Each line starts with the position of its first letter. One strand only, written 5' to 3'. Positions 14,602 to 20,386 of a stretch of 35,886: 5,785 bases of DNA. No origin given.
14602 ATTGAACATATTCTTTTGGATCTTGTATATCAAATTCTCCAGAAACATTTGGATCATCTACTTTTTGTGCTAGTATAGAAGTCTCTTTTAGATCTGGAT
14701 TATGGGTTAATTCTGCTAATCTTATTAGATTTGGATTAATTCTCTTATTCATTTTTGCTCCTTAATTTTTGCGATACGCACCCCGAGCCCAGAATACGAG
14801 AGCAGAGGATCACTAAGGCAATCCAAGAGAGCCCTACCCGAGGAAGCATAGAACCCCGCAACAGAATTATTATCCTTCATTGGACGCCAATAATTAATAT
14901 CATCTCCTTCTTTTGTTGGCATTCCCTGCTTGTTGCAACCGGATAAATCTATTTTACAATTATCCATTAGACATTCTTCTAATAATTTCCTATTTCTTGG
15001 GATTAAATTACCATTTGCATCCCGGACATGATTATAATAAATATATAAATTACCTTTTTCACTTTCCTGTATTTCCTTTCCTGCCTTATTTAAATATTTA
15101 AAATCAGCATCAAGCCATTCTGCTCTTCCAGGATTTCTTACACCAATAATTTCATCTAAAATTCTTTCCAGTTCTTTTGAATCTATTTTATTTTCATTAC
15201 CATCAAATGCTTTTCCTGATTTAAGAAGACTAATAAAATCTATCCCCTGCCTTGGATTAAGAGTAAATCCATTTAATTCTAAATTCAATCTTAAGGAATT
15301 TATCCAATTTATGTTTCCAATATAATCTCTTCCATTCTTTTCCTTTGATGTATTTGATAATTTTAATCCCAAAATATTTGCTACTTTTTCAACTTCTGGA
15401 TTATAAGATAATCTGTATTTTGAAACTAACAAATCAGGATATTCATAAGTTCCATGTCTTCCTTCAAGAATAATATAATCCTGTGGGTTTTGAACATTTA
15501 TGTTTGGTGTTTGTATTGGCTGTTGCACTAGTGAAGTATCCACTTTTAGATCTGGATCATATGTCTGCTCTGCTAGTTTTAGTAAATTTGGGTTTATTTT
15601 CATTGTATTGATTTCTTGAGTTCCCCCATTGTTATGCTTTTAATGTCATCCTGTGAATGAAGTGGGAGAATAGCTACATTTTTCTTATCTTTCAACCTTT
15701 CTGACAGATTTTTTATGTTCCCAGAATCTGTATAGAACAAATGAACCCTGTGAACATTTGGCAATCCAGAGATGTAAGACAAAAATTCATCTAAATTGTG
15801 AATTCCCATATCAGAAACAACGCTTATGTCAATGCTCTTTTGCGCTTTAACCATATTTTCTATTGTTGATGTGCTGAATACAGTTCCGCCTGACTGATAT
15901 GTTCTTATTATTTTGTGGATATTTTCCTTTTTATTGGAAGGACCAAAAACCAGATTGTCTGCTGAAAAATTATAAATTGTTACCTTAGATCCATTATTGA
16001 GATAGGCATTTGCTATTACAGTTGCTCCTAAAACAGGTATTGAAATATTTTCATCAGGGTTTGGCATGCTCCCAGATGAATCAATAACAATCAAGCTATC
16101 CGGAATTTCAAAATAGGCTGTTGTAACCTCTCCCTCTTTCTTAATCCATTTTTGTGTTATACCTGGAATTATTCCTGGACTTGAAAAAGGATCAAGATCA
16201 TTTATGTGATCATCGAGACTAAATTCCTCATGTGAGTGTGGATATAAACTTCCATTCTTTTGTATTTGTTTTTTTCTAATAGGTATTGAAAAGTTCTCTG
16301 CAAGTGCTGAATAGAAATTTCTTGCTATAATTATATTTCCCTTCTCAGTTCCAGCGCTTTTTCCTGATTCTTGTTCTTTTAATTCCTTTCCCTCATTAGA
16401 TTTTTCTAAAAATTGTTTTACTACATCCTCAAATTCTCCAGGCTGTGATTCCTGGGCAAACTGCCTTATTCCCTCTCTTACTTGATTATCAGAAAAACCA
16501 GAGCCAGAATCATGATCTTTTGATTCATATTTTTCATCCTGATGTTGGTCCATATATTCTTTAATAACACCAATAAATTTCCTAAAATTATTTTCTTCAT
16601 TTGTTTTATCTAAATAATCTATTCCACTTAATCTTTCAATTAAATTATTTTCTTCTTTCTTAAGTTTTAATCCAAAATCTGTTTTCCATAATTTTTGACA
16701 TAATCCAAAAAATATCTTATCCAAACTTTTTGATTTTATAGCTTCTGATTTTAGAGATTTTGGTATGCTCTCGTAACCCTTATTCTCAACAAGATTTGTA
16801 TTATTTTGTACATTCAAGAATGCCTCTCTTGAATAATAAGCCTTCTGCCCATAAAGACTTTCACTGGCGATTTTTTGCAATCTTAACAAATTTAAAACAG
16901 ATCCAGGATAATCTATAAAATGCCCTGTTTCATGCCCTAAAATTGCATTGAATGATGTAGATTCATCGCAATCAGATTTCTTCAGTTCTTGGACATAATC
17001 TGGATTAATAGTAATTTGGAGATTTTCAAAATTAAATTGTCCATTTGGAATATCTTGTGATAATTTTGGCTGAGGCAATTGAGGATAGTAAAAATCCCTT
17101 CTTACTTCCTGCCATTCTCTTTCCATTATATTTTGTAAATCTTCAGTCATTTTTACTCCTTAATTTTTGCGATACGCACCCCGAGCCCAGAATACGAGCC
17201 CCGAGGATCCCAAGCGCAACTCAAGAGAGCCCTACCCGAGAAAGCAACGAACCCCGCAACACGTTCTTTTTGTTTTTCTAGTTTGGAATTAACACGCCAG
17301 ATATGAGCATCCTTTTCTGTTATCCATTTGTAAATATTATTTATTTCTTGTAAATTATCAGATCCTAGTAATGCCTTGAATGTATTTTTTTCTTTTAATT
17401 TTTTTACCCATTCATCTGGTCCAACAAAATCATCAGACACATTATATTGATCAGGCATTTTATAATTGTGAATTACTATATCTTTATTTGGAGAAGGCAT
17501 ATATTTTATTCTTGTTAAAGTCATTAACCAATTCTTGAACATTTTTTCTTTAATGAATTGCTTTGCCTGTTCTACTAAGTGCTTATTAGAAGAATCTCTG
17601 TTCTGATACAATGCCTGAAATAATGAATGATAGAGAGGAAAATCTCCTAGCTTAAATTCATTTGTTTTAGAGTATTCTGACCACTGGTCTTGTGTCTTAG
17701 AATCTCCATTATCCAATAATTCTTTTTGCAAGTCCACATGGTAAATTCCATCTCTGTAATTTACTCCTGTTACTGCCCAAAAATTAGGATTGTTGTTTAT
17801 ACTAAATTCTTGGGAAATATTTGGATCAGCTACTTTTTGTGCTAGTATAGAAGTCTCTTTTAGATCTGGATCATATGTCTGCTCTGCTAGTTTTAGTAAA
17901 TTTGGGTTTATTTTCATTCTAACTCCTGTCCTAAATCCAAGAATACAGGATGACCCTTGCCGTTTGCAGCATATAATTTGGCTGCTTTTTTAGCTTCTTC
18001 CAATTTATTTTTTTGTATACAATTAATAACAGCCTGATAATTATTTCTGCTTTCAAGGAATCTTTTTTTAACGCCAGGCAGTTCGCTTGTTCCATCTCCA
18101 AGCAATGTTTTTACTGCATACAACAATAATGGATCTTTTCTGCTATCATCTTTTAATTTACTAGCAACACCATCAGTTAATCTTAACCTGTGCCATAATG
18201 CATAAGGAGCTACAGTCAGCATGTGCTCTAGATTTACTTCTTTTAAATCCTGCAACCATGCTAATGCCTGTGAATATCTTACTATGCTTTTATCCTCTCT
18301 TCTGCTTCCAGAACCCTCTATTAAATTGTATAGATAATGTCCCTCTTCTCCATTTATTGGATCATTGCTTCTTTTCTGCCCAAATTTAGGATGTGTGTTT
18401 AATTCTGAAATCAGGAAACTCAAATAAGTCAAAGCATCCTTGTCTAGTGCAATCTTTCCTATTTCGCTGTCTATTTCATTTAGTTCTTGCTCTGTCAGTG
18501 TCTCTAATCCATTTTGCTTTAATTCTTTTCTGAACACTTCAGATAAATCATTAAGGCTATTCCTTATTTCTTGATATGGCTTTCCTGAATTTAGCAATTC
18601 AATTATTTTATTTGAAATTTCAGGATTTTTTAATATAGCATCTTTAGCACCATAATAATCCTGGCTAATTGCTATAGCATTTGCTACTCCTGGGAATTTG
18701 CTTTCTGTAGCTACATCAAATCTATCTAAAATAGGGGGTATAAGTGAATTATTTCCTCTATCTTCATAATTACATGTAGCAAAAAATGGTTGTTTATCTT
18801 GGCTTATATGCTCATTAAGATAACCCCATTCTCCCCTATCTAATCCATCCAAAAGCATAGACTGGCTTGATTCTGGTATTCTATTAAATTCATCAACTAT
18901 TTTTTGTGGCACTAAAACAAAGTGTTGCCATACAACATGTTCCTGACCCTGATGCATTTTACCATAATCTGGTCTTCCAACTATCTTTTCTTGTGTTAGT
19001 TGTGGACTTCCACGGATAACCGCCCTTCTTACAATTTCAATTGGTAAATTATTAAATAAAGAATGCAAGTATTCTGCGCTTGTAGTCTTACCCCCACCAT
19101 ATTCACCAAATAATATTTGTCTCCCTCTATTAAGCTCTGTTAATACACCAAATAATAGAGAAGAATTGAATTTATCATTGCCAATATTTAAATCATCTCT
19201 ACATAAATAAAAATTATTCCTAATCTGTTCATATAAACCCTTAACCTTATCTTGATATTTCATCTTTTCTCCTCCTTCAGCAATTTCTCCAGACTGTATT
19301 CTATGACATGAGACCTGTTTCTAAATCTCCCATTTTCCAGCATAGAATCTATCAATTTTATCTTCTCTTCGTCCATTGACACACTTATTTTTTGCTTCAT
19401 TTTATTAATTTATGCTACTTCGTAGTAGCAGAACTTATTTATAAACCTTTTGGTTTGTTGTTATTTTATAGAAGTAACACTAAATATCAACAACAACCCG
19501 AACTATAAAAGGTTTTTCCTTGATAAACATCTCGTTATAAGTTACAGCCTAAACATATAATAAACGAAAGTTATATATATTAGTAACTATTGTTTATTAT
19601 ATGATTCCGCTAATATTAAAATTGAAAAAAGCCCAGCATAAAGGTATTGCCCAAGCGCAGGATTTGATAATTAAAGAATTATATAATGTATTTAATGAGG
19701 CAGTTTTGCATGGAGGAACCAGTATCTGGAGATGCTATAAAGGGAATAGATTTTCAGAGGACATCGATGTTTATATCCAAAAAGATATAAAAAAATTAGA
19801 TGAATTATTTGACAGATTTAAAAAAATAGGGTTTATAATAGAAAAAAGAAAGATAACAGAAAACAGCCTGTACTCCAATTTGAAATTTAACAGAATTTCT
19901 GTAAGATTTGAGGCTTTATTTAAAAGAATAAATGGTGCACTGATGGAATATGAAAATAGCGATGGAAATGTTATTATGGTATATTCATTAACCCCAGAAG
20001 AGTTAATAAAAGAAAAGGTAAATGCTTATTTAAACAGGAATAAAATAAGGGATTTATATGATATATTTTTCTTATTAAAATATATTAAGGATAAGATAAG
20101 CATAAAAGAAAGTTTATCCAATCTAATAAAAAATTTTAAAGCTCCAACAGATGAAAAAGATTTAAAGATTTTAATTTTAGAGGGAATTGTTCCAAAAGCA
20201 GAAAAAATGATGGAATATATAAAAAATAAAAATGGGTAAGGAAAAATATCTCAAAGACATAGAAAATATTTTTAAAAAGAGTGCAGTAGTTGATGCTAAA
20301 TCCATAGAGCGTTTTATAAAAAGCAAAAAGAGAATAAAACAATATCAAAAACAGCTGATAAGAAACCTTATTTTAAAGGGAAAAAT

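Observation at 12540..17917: DGR with one TR and three adenine-mutagenised VRs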

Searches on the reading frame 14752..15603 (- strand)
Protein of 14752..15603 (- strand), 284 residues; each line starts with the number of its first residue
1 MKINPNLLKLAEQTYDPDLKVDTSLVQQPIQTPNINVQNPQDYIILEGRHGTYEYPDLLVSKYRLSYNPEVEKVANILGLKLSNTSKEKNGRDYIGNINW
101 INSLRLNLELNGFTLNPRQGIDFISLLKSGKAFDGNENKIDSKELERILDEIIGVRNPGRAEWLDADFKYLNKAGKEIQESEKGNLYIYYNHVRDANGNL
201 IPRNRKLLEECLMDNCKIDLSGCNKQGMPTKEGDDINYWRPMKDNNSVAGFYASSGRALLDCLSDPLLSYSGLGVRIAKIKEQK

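Call 7: search_protein_families(library=pfam, proteins=[window:14752-15603:-], max_evalue=0.01)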
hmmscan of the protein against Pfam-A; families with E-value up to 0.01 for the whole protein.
window:14752-15603:- (284 aa): 0 families

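Call 21: search_protein_families(library=ncbifam, proteins=[window:14752-15603:-], max_evalue=0.1)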
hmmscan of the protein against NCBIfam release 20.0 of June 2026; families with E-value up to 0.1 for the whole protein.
window:14752-15603:- (284 aa): 0 families

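Call 59: find_homologous_proteins(query=window:14752-15603:-, max_evalue=0.00001)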
Query window:14752-15603:- (284 aa): 144 proteins with E <= 0.00001 among 1096 candidates; the best 120 are listed.
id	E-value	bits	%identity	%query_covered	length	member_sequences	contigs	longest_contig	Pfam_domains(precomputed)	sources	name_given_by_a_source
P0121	1.5e-187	640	100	100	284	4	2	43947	-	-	-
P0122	2.3e-93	331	59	92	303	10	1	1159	-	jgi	-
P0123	1.2e-77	279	55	87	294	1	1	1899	-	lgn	-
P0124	5.6e-75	270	53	91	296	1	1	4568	-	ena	-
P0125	9.5e-72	260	55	85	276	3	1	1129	-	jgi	-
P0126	4.5e-71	257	53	85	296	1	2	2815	-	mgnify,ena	mgnify:CR=1 FL=1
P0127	9.5e-70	253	52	87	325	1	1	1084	-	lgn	-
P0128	3.9e-69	251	50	89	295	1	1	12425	-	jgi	jgi:hypothetical protein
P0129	6.7e-69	250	52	88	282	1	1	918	-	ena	-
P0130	2.0e-68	249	53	86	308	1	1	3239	-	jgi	jgi:hypothetical protein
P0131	2.0e-67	245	51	88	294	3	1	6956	-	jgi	-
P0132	9.6e-67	243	54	86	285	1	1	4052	-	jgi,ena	-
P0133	5.9e-66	241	52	84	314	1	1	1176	-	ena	-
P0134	9.0e-66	240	53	88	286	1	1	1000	-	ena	-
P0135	9.6e-66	240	52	88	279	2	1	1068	-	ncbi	-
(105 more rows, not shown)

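Call 60: list_cluster_members(proteins=[window:14752-15603:-, window:13958-14752:-, window:17156-17917:-, window:12543-13583:-])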
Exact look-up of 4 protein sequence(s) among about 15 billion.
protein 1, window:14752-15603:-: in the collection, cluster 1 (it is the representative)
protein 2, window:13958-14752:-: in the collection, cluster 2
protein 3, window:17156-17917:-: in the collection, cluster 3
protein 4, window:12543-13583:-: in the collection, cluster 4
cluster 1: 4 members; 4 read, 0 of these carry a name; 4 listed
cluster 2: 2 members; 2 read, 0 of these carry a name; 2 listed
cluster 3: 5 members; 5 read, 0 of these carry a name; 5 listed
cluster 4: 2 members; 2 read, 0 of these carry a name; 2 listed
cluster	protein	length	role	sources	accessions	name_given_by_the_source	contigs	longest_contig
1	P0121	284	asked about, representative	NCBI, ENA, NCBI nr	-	-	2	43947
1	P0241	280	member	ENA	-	-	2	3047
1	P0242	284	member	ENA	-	-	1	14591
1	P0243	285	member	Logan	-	-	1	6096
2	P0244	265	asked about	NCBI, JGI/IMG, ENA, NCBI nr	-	-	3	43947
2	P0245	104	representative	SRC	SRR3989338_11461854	-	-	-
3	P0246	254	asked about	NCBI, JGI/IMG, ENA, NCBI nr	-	-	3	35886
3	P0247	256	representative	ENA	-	-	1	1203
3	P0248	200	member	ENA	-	-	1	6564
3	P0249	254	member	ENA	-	-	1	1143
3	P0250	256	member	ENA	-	-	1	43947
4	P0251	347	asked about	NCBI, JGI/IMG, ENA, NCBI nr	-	-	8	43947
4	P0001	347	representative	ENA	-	-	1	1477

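Call 63: find_encoding_contigs(protein=P0249, flank=3000, max_places=3)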
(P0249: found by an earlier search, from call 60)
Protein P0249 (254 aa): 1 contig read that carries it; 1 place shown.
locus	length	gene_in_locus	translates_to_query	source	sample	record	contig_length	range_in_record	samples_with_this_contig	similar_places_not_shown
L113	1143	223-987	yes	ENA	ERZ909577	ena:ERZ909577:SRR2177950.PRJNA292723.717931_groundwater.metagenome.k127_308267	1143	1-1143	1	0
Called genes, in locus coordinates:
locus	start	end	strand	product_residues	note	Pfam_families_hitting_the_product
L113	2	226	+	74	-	?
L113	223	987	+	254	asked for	-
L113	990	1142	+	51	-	?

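Call 64: find_encoding_contigs(protein=P0242, flank=8000, max_places=3)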
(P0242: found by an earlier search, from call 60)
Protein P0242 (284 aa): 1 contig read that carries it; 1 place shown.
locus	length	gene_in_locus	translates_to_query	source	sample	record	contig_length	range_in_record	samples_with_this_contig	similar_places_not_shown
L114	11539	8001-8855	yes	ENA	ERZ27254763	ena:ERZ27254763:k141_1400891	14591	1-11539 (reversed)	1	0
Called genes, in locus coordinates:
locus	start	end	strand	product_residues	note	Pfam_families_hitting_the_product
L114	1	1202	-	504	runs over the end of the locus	-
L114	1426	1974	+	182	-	PF01909:NTP_transf_2, PF18765:Polbeta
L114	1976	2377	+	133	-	-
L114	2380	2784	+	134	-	PF01951:Archease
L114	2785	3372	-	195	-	-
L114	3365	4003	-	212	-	PF08843:AbiEii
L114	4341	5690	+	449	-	PF07728:AAA_5 (weak), PF17863:AAA_lid_2 (weak)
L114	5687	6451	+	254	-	-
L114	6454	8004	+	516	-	-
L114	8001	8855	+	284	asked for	-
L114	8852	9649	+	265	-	-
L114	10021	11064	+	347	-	PF00078:RVT_1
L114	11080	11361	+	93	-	PF01139:RtcB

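Call 65: find_encoding_contigs(protein=P0241, flank=3000, max_places=3)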
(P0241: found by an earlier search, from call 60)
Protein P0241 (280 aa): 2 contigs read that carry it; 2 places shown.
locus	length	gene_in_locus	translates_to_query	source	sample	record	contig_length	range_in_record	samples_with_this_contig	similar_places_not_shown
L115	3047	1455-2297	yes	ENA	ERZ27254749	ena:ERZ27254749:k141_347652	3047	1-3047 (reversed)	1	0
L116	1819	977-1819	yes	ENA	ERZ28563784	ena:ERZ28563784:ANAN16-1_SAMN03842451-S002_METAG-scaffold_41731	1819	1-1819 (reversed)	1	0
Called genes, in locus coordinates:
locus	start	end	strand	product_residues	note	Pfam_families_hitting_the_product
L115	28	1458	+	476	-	-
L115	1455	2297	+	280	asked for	-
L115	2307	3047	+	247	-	?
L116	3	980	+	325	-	?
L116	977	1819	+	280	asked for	?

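Call 77: predict_structure(alignment_id=A5)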
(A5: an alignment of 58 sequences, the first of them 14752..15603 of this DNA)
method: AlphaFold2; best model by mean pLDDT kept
length: 284 residues; sequences in the alignment: 58
mean_pLDDT: 93.0   pTM: 0.86
mean pLDDT of the five models: 93.0, 91.7, 91.2, 91.1, 81.6
residues with pLDDT >= 90: 236; 70-90: 28; 50-70: 17; < 50: 3
segments of 3 or more residues with pLDDT < 50: none
pLDDT, mean of each block of 10 residues (from residue 1): 75 76 54 76 94 93 98 97 96 97 98 98 98 98 98 94 98 97 98 95 97 98 97 98 97 96 97 97 83
secondary structure, 60 per line:
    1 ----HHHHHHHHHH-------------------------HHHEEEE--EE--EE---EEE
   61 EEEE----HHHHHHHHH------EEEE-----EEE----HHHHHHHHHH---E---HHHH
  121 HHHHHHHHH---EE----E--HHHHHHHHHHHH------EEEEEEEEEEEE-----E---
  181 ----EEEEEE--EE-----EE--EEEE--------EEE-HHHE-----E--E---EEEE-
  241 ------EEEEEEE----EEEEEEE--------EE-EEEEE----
elements in order: H5-14 E43-46 E58-64 H69-77 E84-87 E93-95 H100-109 H117-129 H142-153 E160-171 E185-190 E204-207 E216-218 E236-239 E247-253 E258-264 E276-280

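Call 80: fold_search(model_id=the predicted structure, library=pdb)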
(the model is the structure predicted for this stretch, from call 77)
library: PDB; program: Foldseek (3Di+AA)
matches with E <= 10: 372; with E <= 0.001: 0
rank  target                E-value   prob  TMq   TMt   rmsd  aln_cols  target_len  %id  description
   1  2y3c                  1.9e-02  0.38  0.26  0.27  18.3       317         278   14  Treponema denticola variable protein 1 (released 2011-08-31)
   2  5aoh_B                2.3e-02  0.60  0.32  0.34  15.2       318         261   10  Crystal Structure of CarF (released 2017-01-25)
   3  1y1h_X                9.0e-02  0.41  0.30  0.31  17.3       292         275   11  human formylglycine generating enzyme, oxidised Cys refined as hydroperoxide (released 2005-05-31)
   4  5aoh_A                9.0e-02  0.25  0.29  0.31  18.2       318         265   12  Crystal Structure of CarF (released 2017-01-25)
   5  2afy_X                1.2e-01  0.35  0.29  0.30  16.4       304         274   10  Formylglycine generating enzyme C341S mutant (released 2005-12-13)
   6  5ssx_A                1.3e-01  0.33  0.30  0.30  17.3       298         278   11  Crystal Structure human formylglycine generating enzyme E130D mutant (released 2023-08-23)
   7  8aru_A                1.3e-01  0.30  0.30  0.30  17.9       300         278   11  Crystal Structure of human formylglycine generating enzyme (released 2023-08-23)
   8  5ssy                  1.4e-01  0.30  0.29  0.30  18.5       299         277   11  Crystal Structure of human formylglycine generating enzyme (released 2023-08-23)
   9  2aft_X                1.5e-01  0.47  0.33  0.34   9.1       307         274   10  Formylglycine generating enzyme C336S mutant (released 2005-12-13)
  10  1z70_X                1.5e-01  0.28  0.29  0.30  17.4       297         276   12  1.15A resolution structure of the formylglycine generating enzyme FGE (released 2005-07-22)
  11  1y1e                  1.6e-01  0.30  0.30  0.31  17.1       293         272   12  human formylglycine generating enzyme (released 2005-05-31)
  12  2q17_E                1.6e-01  0.23  0.30  0.29  18.5       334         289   10  Formylglycine Generating Enzyme from Streptomyces coelicolor (released 2008-04-01)
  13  2aii_X                1.7e-01  0.28  0.29  0.30  17.1       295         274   11  wild-type Formylglycine generating enzyme reacted with iodoacetamide (released 2005-12-13)
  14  5ssz                  1.7e-01  0.28  0.30  0.31  17.8       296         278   11  Crystal Structure of wild-type human formylglycine generating enzyme bound to Cu(I) (released 2023-08-23)
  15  1y1j_X                1.9e-01  0.28  0.30  0.31  17.0       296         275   11  human formylglycine generating enzyme, sulfonic acid/desulfurated form (released 2005-05-31)
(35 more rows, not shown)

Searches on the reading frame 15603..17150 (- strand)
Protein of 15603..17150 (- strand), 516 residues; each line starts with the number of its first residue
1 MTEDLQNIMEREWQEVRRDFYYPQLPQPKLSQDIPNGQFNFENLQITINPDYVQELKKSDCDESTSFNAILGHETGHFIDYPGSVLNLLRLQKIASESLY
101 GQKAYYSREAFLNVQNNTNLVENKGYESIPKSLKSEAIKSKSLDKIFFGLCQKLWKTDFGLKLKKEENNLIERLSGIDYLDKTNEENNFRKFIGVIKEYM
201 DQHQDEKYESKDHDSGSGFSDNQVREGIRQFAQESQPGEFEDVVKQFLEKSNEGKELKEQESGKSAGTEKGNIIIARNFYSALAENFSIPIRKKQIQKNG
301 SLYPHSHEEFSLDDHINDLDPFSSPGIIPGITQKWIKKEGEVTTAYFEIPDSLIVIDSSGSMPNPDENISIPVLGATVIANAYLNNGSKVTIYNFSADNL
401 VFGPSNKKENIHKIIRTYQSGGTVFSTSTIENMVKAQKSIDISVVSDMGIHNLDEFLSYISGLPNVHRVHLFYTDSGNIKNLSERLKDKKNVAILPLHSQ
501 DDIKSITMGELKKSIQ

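Call 7: search_protein_families(library=pfam, proteins=[window:15603-17150:-], max_evalue=0.01)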
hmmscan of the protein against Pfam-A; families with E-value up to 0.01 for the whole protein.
window:15603-17150:- (516 aa): 1 family
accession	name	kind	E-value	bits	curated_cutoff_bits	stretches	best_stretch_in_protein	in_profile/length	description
PF13519.12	VWA_2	-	0.0048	17.9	27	0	353-427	2-80/107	von Willebrand factor type A domain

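Call 21: search_protein_families(library=ncbifam, proteins=[window:15603-17150:-], max_evalue=0.1)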
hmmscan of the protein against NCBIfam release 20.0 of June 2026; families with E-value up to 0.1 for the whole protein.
window:15603-17150:- (516 aa): 0 families

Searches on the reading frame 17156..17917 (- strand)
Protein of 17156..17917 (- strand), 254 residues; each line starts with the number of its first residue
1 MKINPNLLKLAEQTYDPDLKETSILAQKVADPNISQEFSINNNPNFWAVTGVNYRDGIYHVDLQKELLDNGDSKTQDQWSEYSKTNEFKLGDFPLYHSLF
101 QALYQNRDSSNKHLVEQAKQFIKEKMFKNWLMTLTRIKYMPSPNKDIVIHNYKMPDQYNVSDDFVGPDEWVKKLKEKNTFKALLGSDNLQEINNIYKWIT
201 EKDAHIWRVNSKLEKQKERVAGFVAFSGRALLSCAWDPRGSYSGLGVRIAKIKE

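Call 7: search_protein_families(library=pfam, proteins=[window:17156-17917:-], max_evalue=0.01)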
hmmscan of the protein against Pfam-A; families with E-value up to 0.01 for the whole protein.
window:17156-17917:- (254 aa): 0 families

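Call 21: search_protein_families(library=ncbifam, proteins=[window:17156-17917:-], max_evalue=0.1)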
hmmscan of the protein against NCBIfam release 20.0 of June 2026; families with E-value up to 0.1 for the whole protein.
window:17156-17917:- (254 aa): 1 family
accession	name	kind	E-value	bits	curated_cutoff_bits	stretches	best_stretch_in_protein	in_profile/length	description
NF049929.1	TransRepsrRacR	equivalog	0.049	13.9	200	1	149-232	50-134/150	DNA-binding transcriptional repressor RacR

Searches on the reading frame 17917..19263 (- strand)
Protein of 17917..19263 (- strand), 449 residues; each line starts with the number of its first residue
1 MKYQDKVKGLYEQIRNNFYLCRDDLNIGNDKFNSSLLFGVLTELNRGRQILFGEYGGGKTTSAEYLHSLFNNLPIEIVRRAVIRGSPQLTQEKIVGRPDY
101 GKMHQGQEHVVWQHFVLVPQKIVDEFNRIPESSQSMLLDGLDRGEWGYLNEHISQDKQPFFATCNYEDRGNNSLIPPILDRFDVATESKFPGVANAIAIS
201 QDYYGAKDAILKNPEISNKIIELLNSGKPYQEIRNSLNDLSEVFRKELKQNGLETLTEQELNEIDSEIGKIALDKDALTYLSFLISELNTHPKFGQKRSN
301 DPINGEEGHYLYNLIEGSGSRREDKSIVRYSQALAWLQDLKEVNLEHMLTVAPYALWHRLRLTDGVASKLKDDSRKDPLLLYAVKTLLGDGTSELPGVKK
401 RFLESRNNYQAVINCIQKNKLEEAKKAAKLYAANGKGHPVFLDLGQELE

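Call 7: search_protein_families(library=pfam, proteins=[window:17917-19263:-], max_evalue=0.01)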
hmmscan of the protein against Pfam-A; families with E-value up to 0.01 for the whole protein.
window:17917-19263:- (449 aa): 2 families
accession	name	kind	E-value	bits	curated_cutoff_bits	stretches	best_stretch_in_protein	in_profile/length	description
PF07728.20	AAA_5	-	9.3e-07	29.4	22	1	50-182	3-139/139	AAA domain (dynein-related subfamily)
PF17863.7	AAA_lid_2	-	8.4e-06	25.9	22.7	1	326-364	20-58/74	AAA lid domain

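Call 21: search_protein_families(library=ncbifam, proteins=[window:17917-19263:-], max_evalue=0.1)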
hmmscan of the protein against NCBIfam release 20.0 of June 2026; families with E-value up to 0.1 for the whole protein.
window:17917-19263:- (449 aa): 3 families
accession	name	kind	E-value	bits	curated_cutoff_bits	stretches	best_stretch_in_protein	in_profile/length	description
TIGR02030.1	BchI-ChlI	equivalog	0.0041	16.3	466.95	0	320-362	274-316/337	magnesium chelatase ATPase subunit I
NF047793.1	ResRegPgtA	equivalog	0.057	12.2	650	1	50-90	167-207/414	two-component system response regulator PgtA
NF002241.0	PRK01146.2-5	equivalog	0.086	12.9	128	0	201-247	43-85/100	DNA-directed RNA polymerase subunit L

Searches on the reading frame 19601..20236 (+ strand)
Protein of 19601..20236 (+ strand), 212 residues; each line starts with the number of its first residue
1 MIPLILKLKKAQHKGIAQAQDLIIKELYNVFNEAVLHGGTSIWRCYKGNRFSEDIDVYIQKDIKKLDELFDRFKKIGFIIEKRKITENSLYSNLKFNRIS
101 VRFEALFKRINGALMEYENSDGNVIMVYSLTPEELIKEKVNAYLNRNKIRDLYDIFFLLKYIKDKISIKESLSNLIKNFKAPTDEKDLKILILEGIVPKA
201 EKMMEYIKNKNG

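Call 7: search_protein_families(library=pfam, proteins=[window:19601-20236:+], max_evalue=0.01)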
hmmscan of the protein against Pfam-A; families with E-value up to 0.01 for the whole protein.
window:19601-20236:+ (212 aa): 3 families
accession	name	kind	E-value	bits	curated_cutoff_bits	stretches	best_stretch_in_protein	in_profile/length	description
PF08843.17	AbiEii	-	5.3e-17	63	22.5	1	31-175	12-185/238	Nucleotidyl transferase AbiEii toxin, Type IV TA system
PF19502.5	DUF6036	-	0.0047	17.2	23.6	0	33-144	21-108/164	Nucleotidyltransferase of unknown function (DUF6036)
PF16872.10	putAbiC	-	0.0084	17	22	0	155-209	13-68/80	Putative phage abortive infection protein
